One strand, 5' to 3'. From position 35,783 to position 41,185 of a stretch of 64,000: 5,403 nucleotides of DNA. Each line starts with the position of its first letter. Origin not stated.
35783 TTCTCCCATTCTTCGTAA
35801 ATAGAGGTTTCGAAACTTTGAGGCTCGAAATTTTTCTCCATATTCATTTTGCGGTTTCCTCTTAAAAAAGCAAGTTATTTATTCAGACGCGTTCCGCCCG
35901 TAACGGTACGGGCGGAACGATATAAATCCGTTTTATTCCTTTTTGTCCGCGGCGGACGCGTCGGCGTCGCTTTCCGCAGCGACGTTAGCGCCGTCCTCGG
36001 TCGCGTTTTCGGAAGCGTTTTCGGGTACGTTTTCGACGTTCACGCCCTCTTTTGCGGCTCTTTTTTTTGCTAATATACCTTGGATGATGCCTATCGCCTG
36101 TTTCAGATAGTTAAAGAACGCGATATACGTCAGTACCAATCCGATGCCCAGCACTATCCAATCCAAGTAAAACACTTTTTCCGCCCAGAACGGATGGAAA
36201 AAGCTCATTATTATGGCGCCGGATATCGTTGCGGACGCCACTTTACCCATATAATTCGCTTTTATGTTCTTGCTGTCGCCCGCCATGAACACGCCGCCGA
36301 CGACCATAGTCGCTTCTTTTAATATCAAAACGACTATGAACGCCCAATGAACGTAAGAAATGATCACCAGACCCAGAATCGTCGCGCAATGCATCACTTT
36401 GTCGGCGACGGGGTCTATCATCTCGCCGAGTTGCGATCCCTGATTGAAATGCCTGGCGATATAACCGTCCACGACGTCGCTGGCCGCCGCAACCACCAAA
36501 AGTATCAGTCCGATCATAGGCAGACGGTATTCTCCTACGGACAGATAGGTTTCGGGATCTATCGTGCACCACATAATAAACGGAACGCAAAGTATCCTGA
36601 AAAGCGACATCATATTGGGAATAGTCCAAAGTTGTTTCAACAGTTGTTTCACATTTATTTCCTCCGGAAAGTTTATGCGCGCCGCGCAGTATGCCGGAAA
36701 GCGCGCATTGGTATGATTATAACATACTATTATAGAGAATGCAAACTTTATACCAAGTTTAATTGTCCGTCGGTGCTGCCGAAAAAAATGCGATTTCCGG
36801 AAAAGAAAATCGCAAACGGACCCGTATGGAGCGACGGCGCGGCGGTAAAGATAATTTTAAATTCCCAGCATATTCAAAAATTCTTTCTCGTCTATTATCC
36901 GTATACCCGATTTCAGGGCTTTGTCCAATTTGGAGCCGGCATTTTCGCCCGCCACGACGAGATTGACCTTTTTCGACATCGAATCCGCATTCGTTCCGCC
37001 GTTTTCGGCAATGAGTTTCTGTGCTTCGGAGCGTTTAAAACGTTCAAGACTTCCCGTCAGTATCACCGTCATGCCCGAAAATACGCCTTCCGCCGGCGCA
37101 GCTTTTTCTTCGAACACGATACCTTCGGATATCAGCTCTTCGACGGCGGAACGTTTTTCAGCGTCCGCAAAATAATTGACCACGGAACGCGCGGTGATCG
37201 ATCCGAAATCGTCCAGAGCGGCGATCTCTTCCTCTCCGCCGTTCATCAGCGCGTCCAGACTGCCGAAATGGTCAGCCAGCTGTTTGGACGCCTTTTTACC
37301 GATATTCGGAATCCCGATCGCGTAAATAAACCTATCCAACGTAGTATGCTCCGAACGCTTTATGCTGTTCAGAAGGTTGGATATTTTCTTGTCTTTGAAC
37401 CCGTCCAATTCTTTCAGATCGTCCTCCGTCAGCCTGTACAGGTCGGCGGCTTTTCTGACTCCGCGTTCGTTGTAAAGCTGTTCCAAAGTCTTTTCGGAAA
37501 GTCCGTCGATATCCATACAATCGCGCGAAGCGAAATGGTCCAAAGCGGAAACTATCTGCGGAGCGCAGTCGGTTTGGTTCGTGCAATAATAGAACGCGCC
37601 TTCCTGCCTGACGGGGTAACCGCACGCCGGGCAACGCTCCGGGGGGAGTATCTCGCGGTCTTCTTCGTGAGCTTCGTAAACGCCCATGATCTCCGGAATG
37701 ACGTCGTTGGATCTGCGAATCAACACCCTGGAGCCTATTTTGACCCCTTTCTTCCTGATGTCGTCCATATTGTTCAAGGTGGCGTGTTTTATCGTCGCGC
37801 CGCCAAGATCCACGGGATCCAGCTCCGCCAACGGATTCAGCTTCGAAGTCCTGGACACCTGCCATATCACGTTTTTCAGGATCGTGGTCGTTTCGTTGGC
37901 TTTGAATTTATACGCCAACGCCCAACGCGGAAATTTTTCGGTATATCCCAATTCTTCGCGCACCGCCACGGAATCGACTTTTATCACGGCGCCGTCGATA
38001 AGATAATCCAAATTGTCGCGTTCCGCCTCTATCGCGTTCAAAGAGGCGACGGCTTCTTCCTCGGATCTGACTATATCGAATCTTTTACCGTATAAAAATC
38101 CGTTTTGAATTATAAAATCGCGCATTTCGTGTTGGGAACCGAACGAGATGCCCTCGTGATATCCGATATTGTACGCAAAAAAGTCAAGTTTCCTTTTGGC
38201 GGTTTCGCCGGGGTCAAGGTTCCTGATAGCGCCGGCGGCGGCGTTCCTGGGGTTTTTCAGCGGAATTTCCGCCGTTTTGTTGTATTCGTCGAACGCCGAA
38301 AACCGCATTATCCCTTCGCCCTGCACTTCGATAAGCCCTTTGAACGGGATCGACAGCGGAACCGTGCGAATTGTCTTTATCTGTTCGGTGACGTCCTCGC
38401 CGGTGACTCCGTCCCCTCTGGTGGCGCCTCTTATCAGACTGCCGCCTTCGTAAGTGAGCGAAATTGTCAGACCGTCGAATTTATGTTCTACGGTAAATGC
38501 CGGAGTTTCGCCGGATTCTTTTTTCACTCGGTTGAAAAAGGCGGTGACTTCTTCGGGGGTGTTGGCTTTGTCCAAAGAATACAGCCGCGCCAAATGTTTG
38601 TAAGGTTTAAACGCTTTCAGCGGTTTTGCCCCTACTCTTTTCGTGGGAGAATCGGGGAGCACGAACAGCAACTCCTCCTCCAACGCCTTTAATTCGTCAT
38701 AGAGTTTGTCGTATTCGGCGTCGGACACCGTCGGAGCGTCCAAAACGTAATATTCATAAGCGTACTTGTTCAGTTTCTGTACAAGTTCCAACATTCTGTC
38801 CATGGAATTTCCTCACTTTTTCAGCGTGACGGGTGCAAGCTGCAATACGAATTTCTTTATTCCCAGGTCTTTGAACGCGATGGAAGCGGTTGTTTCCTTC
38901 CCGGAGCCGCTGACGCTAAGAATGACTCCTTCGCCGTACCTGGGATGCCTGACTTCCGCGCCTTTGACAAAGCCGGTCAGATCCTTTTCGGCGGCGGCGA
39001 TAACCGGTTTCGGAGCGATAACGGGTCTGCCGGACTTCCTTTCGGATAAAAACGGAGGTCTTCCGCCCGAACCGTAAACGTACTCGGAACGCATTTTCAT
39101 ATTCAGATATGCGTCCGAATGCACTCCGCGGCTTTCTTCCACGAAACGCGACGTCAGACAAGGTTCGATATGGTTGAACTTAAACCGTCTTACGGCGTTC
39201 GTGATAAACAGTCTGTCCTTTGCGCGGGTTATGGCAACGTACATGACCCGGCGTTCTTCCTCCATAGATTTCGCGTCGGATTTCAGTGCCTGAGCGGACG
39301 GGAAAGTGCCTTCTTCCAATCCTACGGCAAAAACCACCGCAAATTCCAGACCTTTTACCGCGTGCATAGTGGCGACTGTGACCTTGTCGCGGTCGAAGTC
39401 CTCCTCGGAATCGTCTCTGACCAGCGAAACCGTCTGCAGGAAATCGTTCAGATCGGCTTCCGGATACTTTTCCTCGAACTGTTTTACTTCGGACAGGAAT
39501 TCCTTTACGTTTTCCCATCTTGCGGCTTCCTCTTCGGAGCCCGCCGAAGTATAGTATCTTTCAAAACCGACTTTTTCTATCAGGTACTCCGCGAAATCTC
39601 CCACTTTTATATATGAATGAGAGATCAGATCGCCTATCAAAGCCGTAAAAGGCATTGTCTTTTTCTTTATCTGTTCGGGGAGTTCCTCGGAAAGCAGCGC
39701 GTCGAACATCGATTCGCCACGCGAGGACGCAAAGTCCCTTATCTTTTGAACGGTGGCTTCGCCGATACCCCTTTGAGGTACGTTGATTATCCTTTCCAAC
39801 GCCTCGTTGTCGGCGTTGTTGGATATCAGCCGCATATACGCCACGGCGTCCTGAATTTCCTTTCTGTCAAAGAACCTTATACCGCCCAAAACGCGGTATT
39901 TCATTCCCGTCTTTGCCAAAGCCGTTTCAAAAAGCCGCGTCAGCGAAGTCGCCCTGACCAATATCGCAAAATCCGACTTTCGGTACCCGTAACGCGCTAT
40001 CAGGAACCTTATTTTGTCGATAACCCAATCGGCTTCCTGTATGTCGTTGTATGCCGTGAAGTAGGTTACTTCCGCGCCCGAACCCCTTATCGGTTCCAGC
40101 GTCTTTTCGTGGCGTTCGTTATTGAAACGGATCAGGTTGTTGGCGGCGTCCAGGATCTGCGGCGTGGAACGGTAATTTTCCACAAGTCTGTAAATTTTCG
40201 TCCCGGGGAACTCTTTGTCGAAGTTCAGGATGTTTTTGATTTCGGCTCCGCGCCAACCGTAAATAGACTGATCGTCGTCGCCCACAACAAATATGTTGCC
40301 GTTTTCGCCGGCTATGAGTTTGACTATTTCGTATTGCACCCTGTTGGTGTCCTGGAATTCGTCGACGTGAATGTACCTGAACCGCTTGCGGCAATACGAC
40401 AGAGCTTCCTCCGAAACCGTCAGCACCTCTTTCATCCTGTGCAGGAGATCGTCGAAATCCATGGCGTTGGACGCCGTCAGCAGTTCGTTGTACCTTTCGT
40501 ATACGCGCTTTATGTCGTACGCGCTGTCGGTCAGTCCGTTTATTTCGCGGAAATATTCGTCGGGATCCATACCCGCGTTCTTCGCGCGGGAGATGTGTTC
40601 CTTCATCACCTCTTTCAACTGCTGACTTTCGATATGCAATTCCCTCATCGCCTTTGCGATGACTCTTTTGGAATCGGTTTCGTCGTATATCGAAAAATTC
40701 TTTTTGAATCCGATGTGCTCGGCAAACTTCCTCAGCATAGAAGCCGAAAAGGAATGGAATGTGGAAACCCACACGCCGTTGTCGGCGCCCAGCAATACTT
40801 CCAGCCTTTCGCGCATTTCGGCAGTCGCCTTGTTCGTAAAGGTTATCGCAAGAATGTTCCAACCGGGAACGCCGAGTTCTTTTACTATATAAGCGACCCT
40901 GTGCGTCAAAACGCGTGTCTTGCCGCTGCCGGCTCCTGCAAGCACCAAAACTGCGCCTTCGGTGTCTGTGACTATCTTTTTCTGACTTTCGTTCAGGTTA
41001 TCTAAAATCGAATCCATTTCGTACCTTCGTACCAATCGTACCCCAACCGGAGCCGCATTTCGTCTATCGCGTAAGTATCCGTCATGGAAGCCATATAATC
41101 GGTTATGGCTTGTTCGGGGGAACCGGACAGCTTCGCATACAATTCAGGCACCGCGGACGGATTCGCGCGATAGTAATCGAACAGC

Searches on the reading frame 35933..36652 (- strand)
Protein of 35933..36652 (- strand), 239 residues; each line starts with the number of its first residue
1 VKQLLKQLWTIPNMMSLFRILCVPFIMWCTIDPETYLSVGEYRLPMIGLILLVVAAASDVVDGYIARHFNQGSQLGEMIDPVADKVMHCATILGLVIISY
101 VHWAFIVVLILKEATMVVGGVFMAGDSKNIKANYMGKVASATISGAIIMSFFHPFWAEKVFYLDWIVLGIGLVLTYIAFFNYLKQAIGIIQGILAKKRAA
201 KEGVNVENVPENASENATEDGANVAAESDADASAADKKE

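Call 57: search_protein_families(library=ncbifam, proteins=[window:35933-36652:-], max_evalue=0.00001)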
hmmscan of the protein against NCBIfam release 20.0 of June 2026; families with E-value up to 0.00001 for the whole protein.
window:35933-36652:- (239 aa): 6 families
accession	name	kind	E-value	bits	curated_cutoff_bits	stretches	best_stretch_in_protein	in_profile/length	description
TIGR00560.1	pgsA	equivalog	1.7e-31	110.1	109.1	1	10-187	2-177/183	CDP-diacylglycerol--glycerol-3-phosphate 3-phosphatidyltransferase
NF053678.1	ClpnSynClsA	equivalog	1.5e-24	87.2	240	1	8-190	2-179/180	cardiolipin synthase ClsA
NF008090.0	PRK10832.1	equivalog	5.2e-18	65.8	304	1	10-187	4-176/182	CDP-diacylglycerol--glycerol-3-phosphate 3-phosphatidyltransferase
NF040950.1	archin_ph_syn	equivalog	4.5e-12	46.2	180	1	43-181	51-182/191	archaetidylinositol phosphate synthase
TIGR04217.1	archae_ser_T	exception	4.7e-09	36.3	200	1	46-179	34-163/221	archaetidylserine synthase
NF045883.1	PIPSynth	equivalog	8.6e-07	28.8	170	1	47-119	51-124/197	phosphatidylinositol phosphate synthase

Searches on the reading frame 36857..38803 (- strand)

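Call 57: search_protein_families(library=ncbifam, proteins=[window:36857-38803:-], max_evalue=0.00001)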
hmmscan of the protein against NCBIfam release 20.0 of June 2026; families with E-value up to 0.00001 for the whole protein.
window:36857-38803:- (648 aa): 6 families
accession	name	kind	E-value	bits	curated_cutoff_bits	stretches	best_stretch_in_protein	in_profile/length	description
NF005932.1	PRK07956.1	equivalog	8.2e-227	754.9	369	1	3-646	2-664/664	NAD-dependent DNA ligase LigA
TIGR00575.1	dnlj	equivalog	3.3e-208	693.2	444.45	1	7-642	1-652/652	NAD-dependent DNA ligase LigA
NF010931.0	PRK14351.1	equivalog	1.4e-168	562.6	1051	1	9-646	41-682/692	NAD-dependent DNA ligase LigA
NF010930.0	PRK14350.1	equivalog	1.7e-108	363.8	652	1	3-643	8-665/669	NAD-dependent DNA ligase LigA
NF005987.0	PRK08097.1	equivalog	1.5e-46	159.1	498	1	4-562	34-557/562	NAD-dependent DNA ligase LigB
NF004844.0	PRK06195.1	equivalog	9.7e-07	28.5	373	1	560-631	219-277/309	DNA polymerase III subunit epsilon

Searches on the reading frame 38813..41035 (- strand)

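Call 57: search_protein_families(library=ncbifam, proteins=[window:38813-41035:-], max_evalue=0.00001)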
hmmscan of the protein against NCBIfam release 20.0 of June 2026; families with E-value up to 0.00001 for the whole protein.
window:38813-41035:- (740 aa): 19 families
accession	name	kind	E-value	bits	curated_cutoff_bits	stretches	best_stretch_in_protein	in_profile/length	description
TIGR01073.1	pcrA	equivalog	7.7e-221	735.3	911.2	1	11-736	2-724/725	DNA helicase PcrA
NF008743.0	PRK11773.1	equivalog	3.4e-187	624.1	965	1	7-735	3-716/720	DNA helicase II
TIGR01075.1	uvrD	equivalog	2.4e-176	588.1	1144.45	1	10-734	1-712/715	DNA helicase II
TIGR01074.1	rep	equivalog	9e-160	533.1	951.45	1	14-634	2-632/668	DNA helicase Rep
NF008172.0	PRK10919.1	equivalog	1.6e-123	413.3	1168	1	14-634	3-632/673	DNA helicase Rep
NF008276.0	PRK11054.1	equivalog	3.2e-48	164.7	543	3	13-106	196-288/684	DNA helicase IV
TIGR02785.1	addA_Gpos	equivalog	2.1e-45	155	707.65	3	112-301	271-479/1234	helicase-exonuclease AddAB subunit AddA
TIGR00609.1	recB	equivalog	3e-44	151.5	696.05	3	176-307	327-460/1175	exodeoxyribonuclease V subunit beta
TIGR02784.1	addA_alphas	equivalog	1.1e-39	136.7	860.75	3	164-303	332-494/1138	double-strand break repair helicase AddA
NF010485.0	PRK13909.1-2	equivalog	4.1e-36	124.6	650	2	177-568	283-627/909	RecB-like helicase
NF010487.0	PRK13909.1-4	equivalog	2.6e-33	115.3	759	2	178-401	284-523/924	RecB-like helicase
NF008128.0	PRK10876.1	equivalog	3.5e-18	64.7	1697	1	190-305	347-464/1181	exodeoxyribonuclease V subunit beta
NF010484.0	PRK13909.1-1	equivalog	6.6e-14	50.6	1074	0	181-302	302-435/945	RecB-like helicase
NF041464.1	HelD_BACSU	equivalog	1.1e-13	50.1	419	1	217-347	545-670/779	RNA polymerase recycling motor HelD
NF010486.0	PRK13909.1-3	equivalog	1.7e-13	49.5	1109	1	185-302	295-423/921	RecB-like helicase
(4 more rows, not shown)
